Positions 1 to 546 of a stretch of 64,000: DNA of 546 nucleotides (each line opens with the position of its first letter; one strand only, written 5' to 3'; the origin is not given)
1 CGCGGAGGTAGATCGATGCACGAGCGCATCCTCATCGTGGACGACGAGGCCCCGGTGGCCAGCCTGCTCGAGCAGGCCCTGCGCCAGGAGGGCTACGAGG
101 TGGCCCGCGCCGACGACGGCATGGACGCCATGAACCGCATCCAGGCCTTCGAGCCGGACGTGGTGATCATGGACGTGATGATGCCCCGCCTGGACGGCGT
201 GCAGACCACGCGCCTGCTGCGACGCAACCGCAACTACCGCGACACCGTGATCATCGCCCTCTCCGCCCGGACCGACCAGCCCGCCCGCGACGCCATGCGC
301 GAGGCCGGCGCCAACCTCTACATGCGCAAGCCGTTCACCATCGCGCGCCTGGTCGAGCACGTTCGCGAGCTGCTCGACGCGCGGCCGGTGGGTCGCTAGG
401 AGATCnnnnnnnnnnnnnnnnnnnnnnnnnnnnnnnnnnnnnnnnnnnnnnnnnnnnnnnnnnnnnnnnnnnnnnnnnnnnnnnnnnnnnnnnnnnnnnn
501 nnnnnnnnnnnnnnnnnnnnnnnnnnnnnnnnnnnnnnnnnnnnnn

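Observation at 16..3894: REC / TM-HisKA-GAF-(degenerate)HD-GYP kinase / REC three-gene signalling module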

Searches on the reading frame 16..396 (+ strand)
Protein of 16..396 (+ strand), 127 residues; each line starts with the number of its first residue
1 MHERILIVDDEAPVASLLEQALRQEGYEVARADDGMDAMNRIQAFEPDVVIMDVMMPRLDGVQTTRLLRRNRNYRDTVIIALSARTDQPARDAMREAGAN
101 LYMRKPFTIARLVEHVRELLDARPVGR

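Call 3: search_protein_families(library=pfam, proteins=[window:16-396:+], max_evalue=0.1)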
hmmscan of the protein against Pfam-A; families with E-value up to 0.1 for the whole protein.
window:16-396:+ (127 aa): 4 families
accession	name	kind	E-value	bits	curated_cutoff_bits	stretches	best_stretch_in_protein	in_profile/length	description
PF00072.30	Response_reg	-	9.4e-30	103.5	30.2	1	5-117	1-111/111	Response regulator receiver domain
PF23198.2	PDE8A_N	-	1.9e-05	25.1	29.6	1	9-92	17-101/147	PDE8A-like, N-terminal domain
PF02310.24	B12-binding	-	0.0011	19.2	32.1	1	17-81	19-85/121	B12 binding domain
PF20161.5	VpsR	-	0.045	13.9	23.7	1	19-97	24-102/121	VpsR domain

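Call 4: search_protein_families(library=ncbifam, proteins=[window:16-396:+], max_evalue=0.1)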
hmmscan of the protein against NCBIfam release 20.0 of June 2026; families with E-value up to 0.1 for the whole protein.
window:16-396:+ (127 aa): 104 families (the best 25 are shown)
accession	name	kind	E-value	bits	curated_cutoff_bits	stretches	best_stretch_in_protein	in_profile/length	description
TIGR02154.1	PhoB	equivalog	4.7e-26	91.5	296.2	1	1-120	1-120/226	phosphate regulon transcriptional regulator PhoB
NF040534.1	resp_reg_YycF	equivalog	3e-24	85.6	340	1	4-118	2-113/231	response regulator YycF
NF040689.1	MtrAB_MtrA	equivalog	1.7e-23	83.1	300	1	5-120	1-113/219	MtrAB system response regulator MtrA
NF045944.1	ResRegRpaBCyano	equivalog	3.1e-23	82.4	330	1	6-120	1-112/229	response regulator transcription factor RpaB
NF033120.0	vanR_FM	exception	5.2e-22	78.6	460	1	4-117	5-115/231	vancomycin resistance response regulator transcription factor, VanR-F/VanR-M family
NF041733.1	resp_reg_CseB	equivalog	6.2e-22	78.1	350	1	4-120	2-115/228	two-component system response regulator CseB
NF011874.0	PRK15347.1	equivalog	1.2e-21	76.5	852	1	4-116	692-806/921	two component system sensor kinase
NF007135.0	PRK09581.1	equivalog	7.5e-21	74.5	474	1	1-120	1-120/457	PleD family two-component system response regulator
NF053854.1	RespRegPhoBBctds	equivalog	4.2e-20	72.1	270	1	5-120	1-115/225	two-component system response regulator PhoB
NF008296.0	PRK11083.1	equivalog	1.7e-19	70.1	273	1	2-120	3-118/228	two-component system response regulator CreB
NF007005.1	PRK09468.1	equivalog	2.5e-19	69.6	331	1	2-121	3-120/237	osmolarity response regulator transcription factor OmpR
NF008469.0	PRK11361.1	equivalog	2.8e-19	69.2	714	1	3-120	5-120/461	acetoacetate metabolism transcriptional regulator AtoC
TIGR01387.1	cztR_silR_copR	subfamily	4.6e-19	68.9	279.2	1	5-120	1-114/218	heavy metal response regulator transcription factor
NF008199.0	PRK10955.1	equivalog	4.9e-19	69.2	341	1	3-120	2-115/232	envelope stress response regulator transcription factor CpxR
TIGR02875.1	spore_0_A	equivalog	5.2e-19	68.5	200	1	4-121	4-123/262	sporulation transcription factor Spo0A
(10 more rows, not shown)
